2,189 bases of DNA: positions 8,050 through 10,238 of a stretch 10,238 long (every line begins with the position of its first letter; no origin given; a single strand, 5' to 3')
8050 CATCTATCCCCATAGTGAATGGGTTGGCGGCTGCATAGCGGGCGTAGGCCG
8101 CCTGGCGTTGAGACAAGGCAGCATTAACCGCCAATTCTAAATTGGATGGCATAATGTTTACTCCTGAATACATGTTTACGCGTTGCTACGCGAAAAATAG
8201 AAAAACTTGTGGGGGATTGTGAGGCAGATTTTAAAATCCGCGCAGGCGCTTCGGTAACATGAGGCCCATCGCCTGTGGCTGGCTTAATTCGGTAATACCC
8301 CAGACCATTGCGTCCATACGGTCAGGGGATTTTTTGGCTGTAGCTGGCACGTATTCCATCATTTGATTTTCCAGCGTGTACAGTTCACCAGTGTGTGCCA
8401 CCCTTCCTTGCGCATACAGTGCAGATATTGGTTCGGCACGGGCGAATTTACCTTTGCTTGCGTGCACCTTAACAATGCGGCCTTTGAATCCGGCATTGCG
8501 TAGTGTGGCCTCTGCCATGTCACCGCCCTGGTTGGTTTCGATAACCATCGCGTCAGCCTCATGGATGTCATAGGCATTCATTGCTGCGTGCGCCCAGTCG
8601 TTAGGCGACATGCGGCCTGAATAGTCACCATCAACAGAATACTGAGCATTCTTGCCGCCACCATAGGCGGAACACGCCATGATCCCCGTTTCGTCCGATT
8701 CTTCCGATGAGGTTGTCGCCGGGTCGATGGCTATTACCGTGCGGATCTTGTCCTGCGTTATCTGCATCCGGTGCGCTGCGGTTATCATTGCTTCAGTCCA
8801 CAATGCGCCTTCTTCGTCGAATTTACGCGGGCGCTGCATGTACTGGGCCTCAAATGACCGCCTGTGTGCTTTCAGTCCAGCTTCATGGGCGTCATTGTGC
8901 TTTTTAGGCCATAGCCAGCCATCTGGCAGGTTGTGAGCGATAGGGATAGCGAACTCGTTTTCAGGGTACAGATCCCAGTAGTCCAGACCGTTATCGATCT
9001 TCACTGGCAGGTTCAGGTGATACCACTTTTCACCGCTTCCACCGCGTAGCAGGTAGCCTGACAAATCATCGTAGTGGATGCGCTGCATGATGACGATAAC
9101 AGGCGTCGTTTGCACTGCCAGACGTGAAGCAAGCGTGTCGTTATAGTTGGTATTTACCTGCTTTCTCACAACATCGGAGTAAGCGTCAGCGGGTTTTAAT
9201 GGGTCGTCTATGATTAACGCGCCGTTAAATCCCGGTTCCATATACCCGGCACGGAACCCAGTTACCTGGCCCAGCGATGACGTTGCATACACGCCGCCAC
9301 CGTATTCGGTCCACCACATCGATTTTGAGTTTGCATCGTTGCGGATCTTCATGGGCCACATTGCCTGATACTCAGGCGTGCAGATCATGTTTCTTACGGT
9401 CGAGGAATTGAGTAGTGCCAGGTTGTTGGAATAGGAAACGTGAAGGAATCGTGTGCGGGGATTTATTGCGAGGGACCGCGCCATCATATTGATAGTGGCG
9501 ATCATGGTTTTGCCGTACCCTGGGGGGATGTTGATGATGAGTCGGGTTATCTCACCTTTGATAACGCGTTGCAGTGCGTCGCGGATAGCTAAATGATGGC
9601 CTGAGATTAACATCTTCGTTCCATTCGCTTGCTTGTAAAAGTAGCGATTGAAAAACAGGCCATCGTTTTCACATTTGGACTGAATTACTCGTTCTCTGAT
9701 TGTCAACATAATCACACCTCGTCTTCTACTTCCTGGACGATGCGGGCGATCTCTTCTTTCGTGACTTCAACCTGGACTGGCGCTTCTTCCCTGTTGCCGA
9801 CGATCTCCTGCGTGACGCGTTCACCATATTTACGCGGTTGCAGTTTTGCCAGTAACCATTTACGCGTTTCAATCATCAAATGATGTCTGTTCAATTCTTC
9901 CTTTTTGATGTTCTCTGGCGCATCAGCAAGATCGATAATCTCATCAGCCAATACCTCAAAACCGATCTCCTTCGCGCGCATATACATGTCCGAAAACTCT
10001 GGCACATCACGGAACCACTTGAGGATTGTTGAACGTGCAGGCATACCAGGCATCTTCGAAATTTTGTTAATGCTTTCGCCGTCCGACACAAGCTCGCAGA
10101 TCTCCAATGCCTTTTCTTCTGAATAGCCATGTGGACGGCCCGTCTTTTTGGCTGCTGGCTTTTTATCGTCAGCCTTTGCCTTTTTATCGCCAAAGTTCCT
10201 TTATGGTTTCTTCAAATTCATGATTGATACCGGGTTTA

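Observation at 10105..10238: Small terminase: conserved N-terminal coding region has no in-frame start codon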

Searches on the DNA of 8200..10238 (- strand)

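Call 4: search_dna_similar(query=window:8200-10238:-, collection=phages, mode=near, max_rows=30)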
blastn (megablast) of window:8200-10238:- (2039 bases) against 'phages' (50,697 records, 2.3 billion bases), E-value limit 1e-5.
Records with a match: 8; places in all: 8; records where one place covers at least 80% of the query: 7.
Best place of each record, by identity: 90-95% 6; 80-90% 1; 60-80% 1.
By first word of the organism name: Escherichia 6; Enterobacteria 1; Cronobacter 1.
By host as written in the record: Escherichia coli K-12 5; Escherichia coli str. K-12 substr. W3110 1; Escherichia coli 1; Cronobacter sakazakii 1.
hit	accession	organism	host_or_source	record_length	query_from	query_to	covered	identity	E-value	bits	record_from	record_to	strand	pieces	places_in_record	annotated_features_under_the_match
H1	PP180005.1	Escherichia phage mEp554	Escherichia coli K-12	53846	54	2039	97%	93.1%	0e+0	2909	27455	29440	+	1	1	hypothetical protein (x2)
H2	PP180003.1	Escherichia phage mEp515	Escherichia coli K-12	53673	53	2039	97%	91.7%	0e+0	2756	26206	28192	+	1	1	hypothetical protein (x2)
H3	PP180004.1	Escherichia phage mEp044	Escherichia coli K-12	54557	53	2039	97%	91.6%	0e+0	2739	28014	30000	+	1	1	hypothetical protein (x2)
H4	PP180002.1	Escherichia phage mEp013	Escherichia coli K-12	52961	54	2039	97%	91.5%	0e+0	2737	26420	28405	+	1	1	hypothetical protein (x2) | terminator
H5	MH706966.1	Enterobacteria phage mEp021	Escherichia coli str. K-12 substr. W3110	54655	53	2039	97%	91.2%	0e+0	2706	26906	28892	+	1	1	putative terminase large subunit | putative terminase small subunit | ribosome_binding_site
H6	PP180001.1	Escherichia phage mEp010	Escherichia coli K-12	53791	53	2039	97%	90.5%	0e+0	2623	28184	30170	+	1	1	hypothetical protein (x2)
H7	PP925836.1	Escherichia phage MagusPhagus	Escherichia coli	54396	53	2039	97%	86.8%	0e+0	2218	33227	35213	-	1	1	terminase large subunit | terminase small subunit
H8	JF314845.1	Cronobacter phage ES2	Cronobacter sakazakii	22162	869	1957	53%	71.4%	4e-60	239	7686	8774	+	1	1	large subunit terminase TerL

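Call 5: get_annotated_region(hit=H5, flank=1500)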
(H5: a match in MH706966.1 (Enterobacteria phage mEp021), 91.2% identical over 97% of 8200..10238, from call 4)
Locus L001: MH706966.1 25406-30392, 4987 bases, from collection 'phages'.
description: Enterobacteria phage mEp021, complete genome.
organism: Enterobacteria phage mEp021 (NCBI taxid 1150757)
taxonomy: Viruses; Duplodnaviria; Heunggongvirae; Uroviricota; Caudoviricetes
host: Escherichia coli str. K-12 substr. W3110; source: -; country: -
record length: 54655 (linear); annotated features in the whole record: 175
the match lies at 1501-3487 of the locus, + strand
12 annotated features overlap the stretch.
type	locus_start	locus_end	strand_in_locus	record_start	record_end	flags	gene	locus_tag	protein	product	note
CDS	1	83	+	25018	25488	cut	-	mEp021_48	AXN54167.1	putative lysis protein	-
regulatory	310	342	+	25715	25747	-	-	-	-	terminator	TERM_6; score=81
regulatory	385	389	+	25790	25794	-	-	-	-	ribosome_binding_site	GGGGG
CDS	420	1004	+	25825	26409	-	-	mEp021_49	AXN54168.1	hypothetical protein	-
regulatory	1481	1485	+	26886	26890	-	-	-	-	ribosome_binding_site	AGGTG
CDS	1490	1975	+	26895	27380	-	-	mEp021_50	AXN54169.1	putative terminase small subunit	-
regulatory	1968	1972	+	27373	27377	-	-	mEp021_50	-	ribosome_binding_site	AGGTG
CDS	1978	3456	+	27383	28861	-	-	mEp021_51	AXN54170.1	putative terminase large subunit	-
CDS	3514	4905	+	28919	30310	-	-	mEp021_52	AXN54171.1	portal protein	-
regulatory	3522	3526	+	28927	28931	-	-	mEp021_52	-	ribosome_binding_site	AGGAG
regulatory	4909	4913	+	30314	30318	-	-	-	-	ribosome_binding_site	AGAAG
CDS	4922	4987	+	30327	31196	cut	-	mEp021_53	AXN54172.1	head morphogenesis protein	-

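Call 6: get_annotated_region(hit=H1, flank=1500)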
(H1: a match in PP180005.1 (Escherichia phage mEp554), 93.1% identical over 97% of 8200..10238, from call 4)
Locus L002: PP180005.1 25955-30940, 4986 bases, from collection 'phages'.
description: Escherichia phage mEp554, complete genome.
organism: Escherichia phage mEp554 (NCBI taxid 3121471)
taxonomy: Viruses; Duplodnaviria; Heunggongvirae; Uroviricota; Caudoviricetes
host: Escherichia coli K-12; source: human feces; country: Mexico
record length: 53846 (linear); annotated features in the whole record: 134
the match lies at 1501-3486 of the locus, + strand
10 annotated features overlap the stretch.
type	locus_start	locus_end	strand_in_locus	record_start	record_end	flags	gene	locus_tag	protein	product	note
CDS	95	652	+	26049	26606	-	-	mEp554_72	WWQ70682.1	hypothetical protein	rasttk_feature_creation_tool=/opt/patric-common/ runtime/bin/phanotate version Unknown; ...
CDS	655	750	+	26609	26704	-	-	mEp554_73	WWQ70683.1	hypothetical protein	rasttk_feature_creation_tool=/opt/patric-common/ runtime/bin/phanotate version Unknown; ...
CDS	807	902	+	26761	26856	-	-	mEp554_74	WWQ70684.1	hypothetical protein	rasttk_feature_creation_tool=/opt/patric-common/ runtime/bin/phanotate version Unknown; ...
CDS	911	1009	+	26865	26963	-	-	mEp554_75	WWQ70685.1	hypothetical protein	rasttk_feature_creation_tool=/opt/patric-common/ runtime/bin/phanotate version Unknown; ...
CDS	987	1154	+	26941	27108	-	-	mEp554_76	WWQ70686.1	hypothetical protein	rasttk_feature_creation_tool=/opt/patric-common/ runtime/bin/phanotate version Unknown; ...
CDS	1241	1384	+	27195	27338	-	-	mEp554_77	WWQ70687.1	hypothetical protein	rasttk_feature_creation_tool=/opt/patric-common/ runtime/bin/phanotate version Unknown; ...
CDS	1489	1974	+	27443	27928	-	-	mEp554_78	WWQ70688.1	hypothetical protein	rasttk_feature_creation_tool=/opt/patric-common/ runtime/bin/phanotate version Unknown; ...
CDS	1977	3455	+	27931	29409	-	-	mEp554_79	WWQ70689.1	hypothetical protein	rasttk_feature_creation_tool=/opt/patric-common/ runtime/bin/phanotate version Unknown; ...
CDS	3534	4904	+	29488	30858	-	-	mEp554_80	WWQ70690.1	hypothetical protein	rasttk_feature_creation_tool=/opt/patric-common/ runtime/bin/phanotate version Unknown; ...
CDS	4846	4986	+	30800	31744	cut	-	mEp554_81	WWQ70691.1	head decoration protein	rasttk_feature_creation_tool=/opt/patric-common/ runtime/bin/phanotate version Unknown; ...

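Call 7: get_annotated_region(hit=H7, flank=1500)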
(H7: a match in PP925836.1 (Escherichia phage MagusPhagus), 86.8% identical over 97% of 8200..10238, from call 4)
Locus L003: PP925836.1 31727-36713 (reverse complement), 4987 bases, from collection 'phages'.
description: Escherichia phage MagusPhagus, complete genome.
organism: Escherichia phage MagusPhagus (NCBI taxid 3233703)
taxonomy: Viruses
host: Escherichia coli; source: bird poop; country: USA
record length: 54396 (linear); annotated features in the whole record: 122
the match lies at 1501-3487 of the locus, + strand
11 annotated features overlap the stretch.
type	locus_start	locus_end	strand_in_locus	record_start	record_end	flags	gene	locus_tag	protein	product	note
CDS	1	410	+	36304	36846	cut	-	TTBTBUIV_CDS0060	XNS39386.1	hypothetical protein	-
CDS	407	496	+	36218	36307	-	-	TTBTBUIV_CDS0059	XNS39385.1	hypothetical protein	-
CDS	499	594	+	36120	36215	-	-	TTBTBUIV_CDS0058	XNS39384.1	hypothetical protein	-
CDS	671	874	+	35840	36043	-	-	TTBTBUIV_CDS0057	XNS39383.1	hypothetical protein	-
CDS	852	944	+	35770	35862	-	-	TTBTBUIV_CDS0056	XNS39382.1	hypothetical protein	-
CDS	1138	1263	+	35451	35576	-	-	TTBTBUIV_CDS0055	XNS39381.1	hypothetical protein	-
CDS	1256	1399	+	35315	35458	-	-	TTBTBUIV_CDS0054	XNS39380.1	hypothetical protein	-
CDS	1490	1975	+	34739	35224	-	-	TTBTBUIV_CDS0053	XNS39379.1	terminase small subunit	-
CDS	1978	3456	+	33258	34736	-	-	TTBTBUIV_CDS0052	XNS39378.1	terminase large subunit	-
CDS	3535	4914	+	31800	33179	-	-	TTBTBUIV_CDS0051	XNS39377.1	portal protein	-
CDS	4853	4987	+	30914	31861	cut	-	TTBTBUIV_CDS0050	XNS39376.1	head morphogenesis protein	-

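Call 8: get_annotated_region(hit=H2, flank=1500)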
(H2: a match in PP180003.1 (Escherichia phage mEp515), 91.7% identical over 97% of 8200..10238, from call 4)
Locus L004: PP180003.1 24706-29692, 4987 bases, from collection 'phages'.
description: Escherichia phage mEp515, complete genome.
organism: Escherichia phage mEp515 (NCBI taxid 3121470)
taxonomy: Viruses; Duplodnaviria; Heunggongvirae; Uroviricota; Caudoviricetes
host: Escherichia coli K-12; source: human feces; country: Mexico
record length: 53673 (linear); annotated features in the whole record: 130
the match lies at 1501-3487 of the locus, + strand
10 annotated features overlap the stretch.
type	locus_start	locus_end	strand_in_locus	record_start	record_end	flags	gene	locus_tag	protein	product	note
CDS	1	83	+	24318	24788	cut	-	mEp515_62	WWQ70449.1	hypothetical protein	hypothetical protein; rasttk_feature_creation_tool=/opt/patric-common/ runtime/bin/phanotate version ...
CDS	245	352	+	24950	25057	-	-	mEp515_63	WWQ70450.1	hypothetical protein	hypothetical protein; rasttk_feature_creation_tool=/opt/patric-common/ runtime/bin/phanotate version ...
CDS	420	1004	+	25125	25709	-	-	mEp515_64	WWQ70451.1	hypothetical protein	hypothetical protein; rasttk_feature_creation_tool=/opt/patric-common/ runtime/bin/phanotate version ...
CDS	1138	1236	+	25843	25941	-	-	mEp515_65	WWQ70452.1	hypothetical protein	hypothetical protein; rasttk_feature_creation_tool=/opt/patric-common/ runtime/bin/phanotate version ...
CDS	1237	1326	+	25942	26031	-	-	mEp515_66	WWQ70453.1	hypothetical protein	hypothetical protein; rasttk_feature_creation_tool=/opt/patric-common/ runtime/bin/phanotate version ...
CDS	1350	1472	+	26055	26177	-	-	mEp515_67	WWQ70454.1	hypothetical protein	hypothetical protein; rasttk_feature_creation_tool=/opt/patric-common/ runtime/bin/phanotate version ...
CDS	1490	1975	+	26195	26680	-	-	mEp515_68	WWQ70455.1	hypothetical protein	hypothetical protein; rasttk_feature_creation_tool=/opt/patric-common/ runtime/bin/phanotate version ...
CDS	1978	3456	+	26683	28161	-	-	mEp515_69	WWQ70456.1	hypothetical protein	hypothetical protein; rasttk_feature_creation_tool=/opt/patric-common/ runtime/bin/phanotate version ...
CDS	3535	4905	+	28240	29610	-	-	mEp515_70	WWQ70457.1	hypothetical protein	hypothetical protein; rasttk_feature_creation_tool=/opt/patric-common/ runtime/bin/phanotate version ...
CDS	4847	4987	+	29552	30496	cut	-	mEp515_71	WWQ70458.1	head decoration protein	Phage head decoration protein; rasttk_feature_creation_tool=/opt/patric-common/ runtime/bin/phanotate version ...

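Call 9: get_annotated_region(hit=H3, flank=1500)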
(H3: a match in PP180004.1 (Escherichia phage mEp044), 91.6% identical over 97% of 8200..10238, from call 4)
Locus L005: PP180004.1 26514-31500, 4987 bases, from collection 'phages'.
description: Escherichia phage mEp044, complete genome.
organism: Escherichia phage mEp044 (NCBI taxid 3121469)
taxonomy: Viruses; Duplodnaviria; Heunggongvirae; Uroviricota; Caudoviricetes
host: Escherichia coli K-12; source: human feces; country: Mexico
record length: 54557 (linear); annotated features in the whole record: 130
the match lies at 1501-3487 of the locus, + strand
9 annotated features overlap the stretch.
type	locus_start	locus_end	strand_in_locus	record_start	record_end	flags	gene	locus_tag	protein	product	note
CDS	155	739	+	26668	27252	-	-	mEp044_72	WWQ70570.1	hypothetical protein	rasttk_feature_creation_tool=/opt/patric-common/ runtime/bin/phanotate version Unknown; ...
CDS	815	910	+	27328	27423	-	-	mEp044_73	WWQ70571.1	hypothetical protein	rasttk_feature_creation_tool=/opt/patric-common/ runtime/bin/phanotate version Unknown; ...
CDS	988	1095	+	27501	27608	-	-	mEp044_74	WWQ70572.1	hypothetical protein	rasttk_feature_creation_tool=/opt/patric-common/ runtime/bin/phanotate version Unknown; ...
CDS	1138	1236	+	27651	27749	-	-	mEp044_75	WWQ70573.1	hypothetical protein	rasttk_feature_creation_tool=/opt/patric-common/ runtime/bin/phanotate version Unknown; ...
CDS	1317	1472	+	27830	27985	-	-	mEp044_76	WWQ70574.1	hypothetical protein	rasttk_feature_creation_tool=/opt/patric-common/ runtime/bin/phanotate version Unknown; ...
CDS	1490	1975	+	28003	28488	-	-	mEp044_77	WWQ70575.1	hypothetical protein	rasttk_feature_creation_tool=/opt/patric-common/ runtime/bin/phanotate version Unknown; ...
CDS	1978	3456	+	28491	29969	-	-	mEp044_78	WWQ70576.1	hypothetical protein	rasttk_feature_creation_tool=/opt/patric-common/ runtime/bin/phanotate version Unknown; ...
CDS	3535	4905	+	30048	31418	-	-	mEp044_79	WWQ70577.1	hypothetical protein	rasttk_feature_creation_tool=/opt/patric-common/ runtime/bin/phanotate version Unknown; ...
CDS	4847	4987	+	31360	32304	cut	-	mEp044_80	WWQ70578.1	head decoration protein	rasttk_feature_creation_tool=/opt/patric-common/ runtime/bin/phanotate version Unknown; ...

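Call 10: get_annotated_region(hit=H4, flank=1500)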
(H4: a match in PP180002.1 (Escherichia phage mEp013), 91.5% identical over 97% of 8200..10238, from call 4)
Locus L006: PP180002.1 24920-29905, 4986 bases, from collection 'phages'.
description: Escherichia phage mEp013, complete genome.
organism: Escherichia phage mEp013 (NCBI taxid 3121468)
taxonomy: Viruses; Duplodnaviria; Heunggongvirae; Uroviricota; Caudoviricetes
host: Escherichia coli K-12; source: human feces; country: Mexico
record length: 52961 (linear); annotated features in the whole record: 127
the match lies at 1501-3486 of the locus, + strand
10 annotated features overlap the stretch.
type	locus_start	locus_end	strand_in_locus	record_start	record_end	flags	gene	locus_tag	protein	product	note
CDS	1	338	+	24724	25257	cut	-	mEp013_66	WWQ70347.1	hypothetical protein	hypothetical protein; rasttk_feature_creation_tool=/opt/patric-common/ runtime/bin/phanotate version ...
CDS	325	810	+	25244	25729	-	-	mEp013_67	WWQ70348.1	HNH endonuclease motif containing protein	Phage protein Gp2.8/Gp7.7 contains HNH endonucl; rasttk_feature_creation_tool=/opt/patric-common/ runtime/bin/phanotate ...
CDS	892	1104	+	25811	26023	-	-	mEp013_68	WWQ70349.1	hypothetical protein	hypothetical protein; rasttk_feature_creation_tool=/opt/patric-common/ runtime/bin/phanotate version ...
CDS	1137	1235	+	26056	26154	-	-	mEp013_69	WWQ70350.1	hypothetical protein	hypothetical protein; rasttk_feature_creation_tool=/opt/patric-common/ runtime/bin/phanotate version ...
CDS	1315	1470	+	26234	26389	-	-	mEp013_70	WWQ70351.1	hypothetical protein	hypothetical protein; rasttk_feature_creation_tool=/opt/patric-common/ runtime/bin/phanotate version ...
CDS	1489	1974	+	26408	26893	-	-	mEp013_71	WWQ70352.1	hypothetical protein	hypothetical protein; rasttk_feature_creation_tool=/opt/patric-common/ runtime/bin/phanotate version ...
CDS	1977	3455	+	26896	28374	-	-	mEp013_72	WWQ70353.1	hypothetical protein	hypothetical protein; rasttk_feature_creation_tool=/opt/patric-common/ runtime/bin/phanotate version ...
regulatory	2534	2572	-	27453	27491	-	-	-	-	terminator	Rho-independent terminator predicted by ARNold; label: T12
CDS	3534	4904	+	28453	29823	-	-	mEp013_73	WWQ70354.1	hypothetical protein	hypothetical protein; rasttk_feature_creation_tool=/opt/patric-common/ runtime/bin/phanotate version ...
CDS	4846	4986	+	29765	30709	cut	-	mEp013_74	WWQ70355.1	head decoration protein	Phage head decoration protein; rasttk_feature_creation_tool=/opt/patric-common/ runtime/bin/phanotate version ...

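Call 11: get_annotated_region(hit=H6, flank=1500)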
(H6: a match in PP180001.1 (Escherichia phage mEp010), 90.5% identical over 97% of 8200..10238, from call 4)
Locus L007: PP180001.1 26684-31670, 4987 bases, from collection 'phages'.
description: Escherichia phage mEp010, complete genome.
organism: Escherichia phage mEp010 (NCBI taxid 3121467)
taxonomy: Viruses; Duplodnaviria; Heunggongvirae; Uroviricota; Caudoviricetes
host: Escherichia coli K-12; source: human feces; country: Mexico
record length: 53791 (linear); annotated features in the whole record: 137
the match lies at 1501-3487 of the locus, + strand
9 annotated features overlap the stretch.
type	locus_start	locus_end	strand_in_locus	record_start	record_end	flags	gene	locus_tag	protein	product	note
CDS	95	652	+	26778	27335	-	-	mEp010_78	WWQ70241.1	hypothetical protein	rasttk_feature_creation_tool=/opt/patric-common/ runtime/bin/phanotate version Unknown; ...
CDS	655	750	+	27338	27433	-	-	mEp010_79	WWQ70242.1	hypothetical protein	rasttk_feature_creation_tool=/opt/patric-common/ runtime/bin/phanotate version Unknown; ...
CDS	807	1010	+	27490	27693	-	-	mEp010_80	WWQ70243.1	hypothetical protein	rasttk_feature_creation_tool=/opt/patric-common/ runtime/bin/phanotate version Unknown; ...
CDS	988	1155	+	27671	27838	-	-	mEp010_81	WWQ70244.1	hypothetical protein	rasttk_feature_creation_tool=/opt/patric-common/ runtime/bin/phanotate version Unknown; ...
CDS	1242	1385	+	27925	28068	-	-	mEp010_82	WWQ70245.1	hypothetical protein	rasttk_feature_creation_tool=/opt/patric-common/ runtime/bin/phanotate version Unknown; ...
CDS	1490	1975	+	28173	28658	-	-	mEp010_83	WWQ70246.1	hypothetical protein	rasttk_feature_creation_tool=/opt/patric-common/ runtime/bin/phanotate version Unknown; ...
CDS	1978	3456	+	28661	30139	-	-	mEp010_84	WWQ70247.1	hypothetical protein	rasttk_feature_creation_tool=/opt/patric-common/ runtime/bin/phanotate version Unknown; ...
CDS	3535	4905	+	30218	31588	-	-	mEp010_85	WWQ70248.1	hypothetical protein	rasttk_feature_creation_tool=/opt/patric-common/ runtime/bin/phanotate version Unknown; ...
CDS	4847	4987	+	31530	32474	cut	-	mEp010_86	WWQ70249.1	head decoration protein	rasttk_feature_creation_tool=/opt/patric-common/ runtime/bin/phanotate version Unknown; ...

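Call 13: search_dna_similar(query=window:9800-10238:-, collection=ecoli_genomes, mode=near, max_rows=30)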
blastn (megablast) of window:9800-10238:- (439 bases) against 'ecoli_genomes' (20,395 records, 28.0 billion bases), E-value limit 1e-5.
Records with a match: 25; places in all: 25; records where one place covers at least 80% of the query: 25.
Genomes with a match: 25 of 5426; with a place that covers at least 80% of the query: 25. Places per genome that has any: lowest 1, median 1, highest 1. On chromosomes: 25 places; on plasmids: 0.
Best place of each record, by identity: 90-95% 4; 80-90% 21.
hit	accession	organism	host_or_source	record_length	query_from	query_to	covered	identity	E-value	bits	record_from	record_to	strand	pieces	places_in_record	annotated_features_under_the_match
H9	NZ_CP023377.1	Escherichia coli strain 127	canine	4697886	53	439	88%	93.3%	9e-160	571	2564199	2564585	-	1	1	DNA-binding protein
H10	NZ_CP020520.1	Escherichia coli strain 190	Homo sapiens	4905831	54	439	88%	93.5%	7e-161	575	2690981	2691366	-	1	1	DNA-binding protein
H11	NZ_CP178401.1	Escherichia coli strain N1286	Homo sapiens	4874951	54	439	88%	91.5%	2e-147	531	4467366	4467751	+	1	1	DNA-binding protein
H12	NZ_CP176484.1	Escherichia coli strain N921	Homo sapiens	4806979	54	439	88%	91.5%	2e-147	531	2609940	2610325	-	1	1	DNA-binding protein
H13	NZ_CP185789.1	Escherichia coli strain M15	Homo sapiens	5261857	53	439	88%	86.8%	4e-118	433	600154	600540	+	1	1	hypothetical protein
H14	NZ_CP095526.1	Escherichia coli strain GN05505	Homo sapiens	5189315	54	439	88%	86.9%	2e-117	431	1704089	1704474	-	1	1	hypothetical protein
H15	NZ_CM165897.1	Escherichia coli strain N25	Homo sapiens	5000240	53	439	88%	86.6%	2e-116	427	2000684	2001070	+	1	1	terminase small subunit-like protein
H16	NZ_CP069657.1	Escherichia coli O89m:H10 strain MIN12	Homo sapiens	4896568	54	439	88%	86.3%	3e-114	420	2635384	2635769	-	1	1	DNA-binding protein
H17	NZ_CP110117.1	Escherichia coli strain 2-331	Sewage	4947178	54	439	88%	86.3%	3e-114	420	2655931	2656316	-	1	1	DNA-binding protein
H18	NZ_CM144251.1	Escherichia coli strain LP-26-E1-261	not applicable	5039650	54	439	88%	86.3%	3e-114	420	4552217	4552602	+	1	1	terminase small subunit-like protein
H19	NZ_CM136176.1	Escherichia coli strain PRO_A-1370-6W-A_ESBL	Homo sapiens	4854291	54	439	88%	86.3%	3e-114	420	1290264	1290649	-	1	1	terminase small subunit-like protein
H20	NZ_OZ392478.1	Escherichia coli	not applicable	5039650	54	439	88%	86.3%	3e-114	420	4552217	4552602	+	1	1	terminase small subunit-like protein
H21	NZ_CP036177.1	Escherichia coli strain WCHEC025970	Homo sapiens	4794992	53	439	88%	85.8%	2e-111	411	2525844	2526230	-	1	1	DNA-binding protein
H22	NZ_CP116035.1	Escherichia coli strain FAH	Homo sapiens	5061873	54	439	88%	85.8%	7e-111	409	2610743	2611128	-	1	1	DNA-binding protein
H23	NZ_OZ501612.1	Escherichia coli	Homo sapiens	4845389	54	436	87%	86.2%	2e-112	414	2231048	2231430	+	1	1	terminase small subunit-like protein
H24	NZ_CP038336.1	Escherichia coli O157:H7 strain LSU61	Deer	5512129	53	439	88%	84.5%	4e-103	383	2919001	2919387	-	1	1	DNA-binding protein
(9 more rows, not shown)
